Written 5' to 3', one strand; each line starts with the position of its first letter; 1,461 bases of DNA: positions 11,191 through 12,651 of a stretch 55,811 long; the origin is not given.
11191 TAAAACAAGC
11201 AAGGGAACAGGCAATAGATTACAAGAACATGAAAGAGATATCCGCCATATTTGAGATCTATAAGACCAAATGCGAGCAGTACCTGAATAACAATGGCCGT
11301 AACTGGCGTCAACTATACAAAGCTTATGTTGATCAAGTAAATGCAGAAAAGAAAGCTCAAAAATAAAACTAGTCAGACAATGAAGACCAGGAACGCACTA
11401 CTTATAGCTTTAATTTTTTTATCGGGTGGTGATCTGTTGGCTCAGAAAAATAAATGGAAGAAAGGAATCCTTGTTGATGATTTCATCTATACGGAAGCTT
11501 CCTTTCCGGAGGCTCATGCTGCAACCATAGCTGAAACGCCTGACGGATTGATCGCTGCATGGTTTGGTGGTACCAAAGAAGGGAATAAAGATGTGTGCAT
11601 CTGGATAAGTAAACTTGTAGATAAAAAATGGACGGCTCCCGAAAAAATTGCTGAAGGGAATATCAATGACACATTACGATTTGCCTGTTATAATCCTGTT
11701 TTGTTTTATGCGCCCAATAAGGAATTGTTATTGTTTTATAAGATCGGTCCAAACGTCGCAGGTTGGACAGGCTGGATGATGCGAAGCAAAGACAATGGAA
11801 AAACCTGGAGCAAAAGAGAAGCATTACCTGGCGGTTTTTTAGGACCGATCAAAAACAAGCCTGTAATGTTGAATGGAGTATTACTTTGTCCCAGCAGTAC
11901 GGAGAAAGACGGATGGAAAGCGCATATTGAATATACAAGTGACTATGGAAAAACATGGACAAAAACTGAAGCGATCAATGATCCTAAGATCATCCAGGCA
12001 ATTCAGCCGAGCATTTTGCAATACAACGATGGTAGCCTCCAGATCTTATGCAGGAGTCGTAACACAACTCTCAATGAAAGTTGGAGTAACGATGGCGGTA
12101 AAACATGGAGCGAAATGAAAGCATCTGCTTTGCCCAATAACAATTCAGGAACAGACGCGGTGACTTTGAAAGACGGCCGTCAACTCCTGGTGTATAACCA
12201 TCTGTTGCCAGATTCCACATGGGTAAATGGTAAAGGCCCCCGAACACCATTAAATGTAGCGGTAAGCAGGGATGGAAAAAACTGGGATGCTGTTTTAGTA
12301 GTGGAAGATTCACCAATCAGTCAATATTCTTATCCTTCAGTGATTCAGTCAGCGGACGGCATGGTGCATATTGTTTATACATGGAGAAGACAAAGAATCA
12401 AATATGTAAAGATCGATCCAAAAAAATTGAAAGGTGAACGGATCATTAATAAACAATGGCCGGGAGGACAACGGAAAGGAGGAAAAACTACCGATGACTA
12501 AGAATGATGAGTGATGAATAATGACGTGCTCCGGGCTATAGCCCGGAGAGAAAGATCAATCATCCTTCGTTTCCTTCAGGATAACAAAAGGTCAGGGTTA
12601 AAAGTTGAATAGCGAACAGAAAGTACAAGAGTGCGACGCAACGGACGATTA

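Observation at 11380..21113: Candidate, apparently undescribed catabolic route for the RG-II keto-deoxy sugar acid Dha (and/or Kdo): sialidase-fold hydrolase, Na+ symporter, pyruvate aldolase, Fe-ADH, tetronate kinase, PdxA2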

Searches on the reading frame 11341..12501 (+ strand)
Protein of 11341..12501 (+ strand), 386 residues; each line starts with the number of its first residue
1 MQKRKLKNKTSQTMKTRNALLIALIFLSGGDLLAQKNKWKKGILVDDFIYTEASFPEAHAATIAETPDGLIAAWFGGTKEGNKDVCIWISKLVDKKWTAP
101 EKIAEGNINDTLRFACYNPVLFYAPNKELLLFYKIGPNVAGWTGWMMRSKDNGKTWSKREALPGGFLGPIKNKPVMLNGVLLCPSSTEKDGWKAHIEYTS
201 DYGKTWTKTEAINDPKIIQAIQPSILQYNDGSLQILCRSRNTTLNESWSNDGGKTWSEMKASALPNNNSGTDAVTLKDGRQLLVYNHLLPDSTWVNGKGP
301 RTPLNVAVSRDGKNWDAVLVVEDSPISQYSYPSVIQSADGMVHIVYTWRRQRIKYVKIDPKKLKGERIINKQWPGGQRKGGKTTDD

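Call 4: search_protein_families(library=pfam, proteins=[window:11341-12501:+])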
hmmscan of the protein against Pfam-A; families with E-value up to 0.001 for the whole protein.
window:11341-12501:+ (386 aa): 5 families
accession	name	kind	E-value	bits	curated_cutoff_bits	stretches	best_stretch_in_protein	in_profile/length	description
PF13088.12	BNR_2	-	2.5e-91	306.3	31.4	1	70-344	3-277/277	BNR repeat-like domain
PF13859.12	BNR_3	-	1.1e-08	35.3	27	1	78-286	23-248/308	BNR repeat-like domain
PF15902.12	Sortilin-Vps10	-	6.6e-08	32.2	33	1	146-263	3-116/446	Sortilin, neurotensin receptor 3,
PF02012.26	BNR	-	2.6e-06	27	27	0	148-158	2-12/12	BNR/Asp-box repeat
PF24316.1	Tli3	-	2.7e-06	28.2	27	0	187-211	77-101/129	T6SS Tli3 immunity protein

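Call 5: search_protein_families(library=ncbifam, proteins=[window:11341-12501:+])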
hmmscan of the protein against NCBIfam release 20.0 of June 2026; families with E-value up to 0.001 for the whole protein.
window:11341-12501:+ (386 aa): 0 families

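Call 9: search_solved_structures(query=window:11380-12501:+, max_evalue=0.01)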
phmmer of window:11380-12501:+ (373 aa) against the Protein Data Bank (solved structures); distinct sequences matched with E-value up to 0.01: 31.
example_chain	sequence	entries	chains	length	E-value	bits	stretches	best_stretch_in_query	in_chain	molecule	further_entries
1sli_A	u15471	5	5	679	3.4e-06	29.5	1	166-334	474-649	INTRAMOLECULAR TRANS-SIALIDASE | SIALIDASE L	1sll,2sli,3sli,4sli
4x47_A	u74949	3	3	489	6.6e-06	28.5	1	136-333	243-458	Anhydrosialidase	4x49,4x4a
4x6k_A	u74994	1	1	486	7.8e-06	28.3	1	136-333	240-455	Anhydrosialidase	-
2ya4_A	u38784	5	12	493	1.7e-05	27.2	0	132-245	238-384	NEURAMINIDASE A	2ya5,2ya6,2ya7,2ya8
5kky_A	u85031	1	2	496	1.8e-05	27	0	132-245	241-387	Sialidase A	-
2w20_A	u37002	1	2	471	2.5e-05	26.6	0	132-245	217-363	SIALIDASE A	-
3h71_A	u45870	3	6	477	2.7e-05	26.5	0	132-245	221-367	Sialidase A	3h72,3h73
7a54_A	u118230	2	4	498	4.2e-05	25.9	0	132-245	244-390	Sialidase A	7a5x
2vvz_A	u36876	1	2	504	4.3e-05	25.8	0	132-245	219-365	SIALIDASE A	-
7lbu_A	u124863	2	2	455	5.2e-05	25.6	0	116-266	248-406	Exo-alpha-sialidase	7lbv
6qzh_A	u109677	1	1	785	0.00011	24.5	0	132-245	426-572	C-C chemokine receptor type 7,Sialidase A,C-C chemokine receptor type 7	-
4xe9_A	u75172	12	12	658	0.00017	23.9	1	133-266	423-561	Sialidase B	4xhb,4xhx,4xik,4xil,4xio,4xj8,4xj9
4xyx_A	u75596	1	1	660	0.00017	23.9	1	133-266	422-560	Sialidase B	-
4xog_A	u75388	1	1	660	0.00017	23.9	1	133-266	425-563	Sialidase B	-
4xma_A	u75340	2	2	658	0.00018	23.8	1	133-266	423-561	Sialidase B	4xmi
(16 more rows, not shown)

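Call 25: find_homologous_proteins(query=window:11380-12501:+, max_evalue=0.00001)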
Query window:11380-12501:+ (373 aa): 8000 proteins with E <= 0.00001 among 8000 candidates; the best 120 are listed.
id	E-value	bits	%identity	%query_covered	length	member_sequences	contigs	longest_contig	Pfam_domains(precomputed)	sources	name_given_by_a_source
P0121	3.9e-229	778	88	100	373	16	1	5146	PF13859.13,PF24316.2,PF02012.27,PF15902.13,PF13088.13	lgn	-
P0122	7.8e-225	764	87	100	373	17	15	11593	PF13859.13,PF24316.2,PF02012.27,PF15902.13,PF13088.13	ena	-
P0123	8.4e-223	757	87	100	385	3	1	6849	PF13859.13,PF24316.2,PF02012.27,PF15902.13,PF13088.13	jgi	jgi:alpha-L-rhamnosidase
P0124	3.8e-220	749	86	98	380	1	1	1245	PF13859.13,PF24316.2,PF02012.27,PF15902.13,PF13088.13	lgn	-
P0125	1.6e-219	747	85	99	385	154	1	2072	PF13859.13,PF24316.2,PF02012.27,PF15902.13,PF13088.13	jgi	jgi:alpha-L-rhamnosidase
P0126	3.4e-219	746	85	100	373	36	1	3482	PF13859.13,PF24316.2,PF02012.27,PF15902.13,PF13088.13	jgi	jgi:alpha-L-rhamnosidase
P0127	3.8e-205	699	80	100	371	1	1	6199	PF13859.13,PF25852.1,PF02012.27,PF15902.13,PF13088.13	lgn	-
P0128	1.6e-204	697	80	99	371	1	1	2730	PF13859.13,PF24316.2,PF02012.27,PF15902.13,PF13088.13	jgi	-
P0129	1.8e-204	697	81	98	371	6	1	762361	PF13859.13,PF24316.2,PF02012.27,PF15902.13,PF13088.13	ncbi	ncbi:sialidase family protein [Ferruginibacter sp.]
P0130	3.7e-204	696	81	98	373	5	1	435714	PF13859.13,PF24316.2,PF02012.27,PF15902.13,PF13088.13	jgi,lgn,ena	-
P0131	1.5e-203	694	80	99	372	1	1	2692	PF13859.13,PF24316.2,PF02012.27,PF15902.13,PF13088.13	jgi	jgi:predicted neuraminidase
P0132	2.0e-203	694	80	98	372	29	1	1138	PF13859.13,PF24316.2,PF15902.13,PF13088.13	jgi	jgi:predicted neuraminidase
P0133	2.1e-202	690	79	99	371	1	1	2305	PF13859.13,PF24316.2,PF02012.27,PF15902.13,PF13088.13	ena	-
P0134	2.8e-202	690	79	99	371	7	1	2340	PF13859.13,PF24316.2,PF02012.27,PF15902.13,PF13088.13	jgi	-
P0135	1.2e-201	688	79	99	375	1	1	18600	PF13859.13,PF24316.2,PF02012.27,PF15902.13,PF13088.13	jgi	jgi:alpha-L-rhamnosidase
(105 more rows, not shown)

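Call 39: predict_structure(alignment_id=A2)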
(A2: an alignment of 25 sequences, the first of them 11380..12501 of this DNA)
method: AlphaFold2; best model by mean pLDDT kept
length: 373 residues; sequences in the alignment: 25
mean_pLDDT: 82.8   pTM: 0.84
mean pLDDT of the five models: 82.8, 80.9, 79.7, 79.2, 78.4
residues with pLDDT >= 90: 185; 70-90: 116; 50-70: 54; < 50: 18
segments of 3 or more residues with pLDDT < 50: 65-69, 364-373
pLDDT, mean of each block of 10 residues (from residue 1): 67 58 73 85 81 95 62 88 90 81 92 96 85 95 94 90 94 86 95 94 84 93 78 92 87 70 94 65 60 90 87 71 96 88 96 82 46 29
secondary structure, 60 per line:
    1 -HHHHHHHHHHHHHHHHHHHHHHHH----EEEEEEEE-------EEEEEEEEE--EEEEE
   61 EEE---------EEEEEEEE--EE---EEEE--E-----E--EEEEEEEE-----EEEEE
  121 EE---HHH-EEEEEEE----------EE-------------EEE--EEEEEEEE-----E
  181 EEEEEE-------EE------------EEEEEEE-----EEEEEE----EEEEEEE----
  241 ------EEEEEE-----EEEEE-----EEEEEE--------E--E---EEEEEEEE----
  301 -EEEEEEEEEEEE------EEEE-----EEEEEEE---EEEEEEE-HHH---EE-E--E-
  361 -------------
elements in order: H2-25 E30-37 E45-53 E56-63 E73-80 E88-91 E103-110 E116-122 E130-136 E162-164 E167-174 E180-186 E208-214 E220-225 E230-236 E247-252 E258-262 E268-273 E289-296 E302-313 E320-323 E329-335 E339-345

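Call 42: fold_search(model_id=the predicted structure, library=pdb)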
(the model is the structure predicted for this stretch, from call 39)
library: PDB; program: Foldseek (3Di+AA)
matches with E <= 10: 1259; with E <= 0.001: 616
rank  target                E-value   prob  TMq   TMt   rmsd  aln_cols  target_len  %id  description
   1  2bzd_A                5.6e-14  1.00  0.69  0.44   4.4       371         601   16  Galactose recognition by the carbohydrate-binding module of a bacterial sialidase. (released 2005-08-19)
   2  1wcq_C                6.2e-14  1.00  0.67  0.43   4.8       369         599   16  Mutagenesis of the Nucleophilic Tyrosine in a Bacterial Sialidase to Phenylalanine. (released 2005-10-12)
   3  7lbu                  7.5e-14  1.00  0.68  0.67   4.5       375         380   16  Crystal structure of the Propionibacterium acnes surface sialidase (released 2021-12-08)
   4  4j9t                  1.5e-13  1.00  0.68  0.71   4.6       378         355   16  Crystal structure of a putative, de novo designed unnatural amino acid dependent metalloprotein, northeast structural ge (released 2013-03-27)
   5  2bzd_C                1.6e-13  1.00  0.69  0.44   4.6       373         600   17  Galactose recognition by the carbohydrate-binding module of a bacterial sialidase. (released 2005-08-19)
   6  8du5_A                1.7e-13  1.00  0.72  0.73   4.1       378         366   15  Murine sialidase-1 (NEU1) (released 2023-05-31)
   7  2ber                  1.8e-13  1.00  0.66  0.42   4.9       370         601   15  Y370G Active Site Mutant of the Sialidase from Micromonospora viridifaciens in complex with beta-Neu5Ac (sialic acid). (released 2005-04-04)
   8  1eur                  2.0e-13  1.00  0.68  0.70   4.6       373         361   17  SIALIDASE (released 1997-01-11)
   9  8t26                  2.1e-13  1.00  0.70  0.53   3.8       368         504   15  Crystal Structure of Porphyromonas gingivalis Sialidase (PG_0352) D219A mutant bound to 3'-Sialyllactose (only Neu5Ac vi (released 2023-10-04)
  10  1wcq_A                2.2e-13  1.00  0.67  0.43   4.8       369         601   15  Mutagenesis of the Nucleophilic Tyrosine in a Bacterial Sialidase to Phenylalanine. (released 2005-10-12)
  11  2ya4_B                2.3e-13  1.00  0.69  0.55   5.0       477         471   15  Crystal structure of Streptococcus pneumoniae NanA (TIGR4) (released 2011-04-27)
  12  8gn6_A                2.9e-13  1.00  0.72  0.55   3.4       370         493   14  Crystallization of Sialidase from Porphyromonas gingivalis (released 2023-04-19)
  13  4ncs                  2.9e-13  1.00  0.66  0.70   5.2       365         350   14  Human sialidase 2 in complex with 2,3-difluorosialic acid (covalent intermediate) (released 2013-12-25)
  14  1w8o_A                3.7e-13  1.00  0.68  0.44   4.5       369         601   16  Contribution of the Active Site Aspartic Acid to Catalysis in the Bacterial Neuraminidase from Micromonospora viridifa (released 2004-09-29)
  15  1eus                  4.0e-13  1.00  0.69  0.71   4.5       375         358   17  SIALIDASE COMPLEXED WITH 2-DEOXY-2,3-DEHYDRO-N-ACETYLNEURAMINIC ACID (released 1997-01-11)
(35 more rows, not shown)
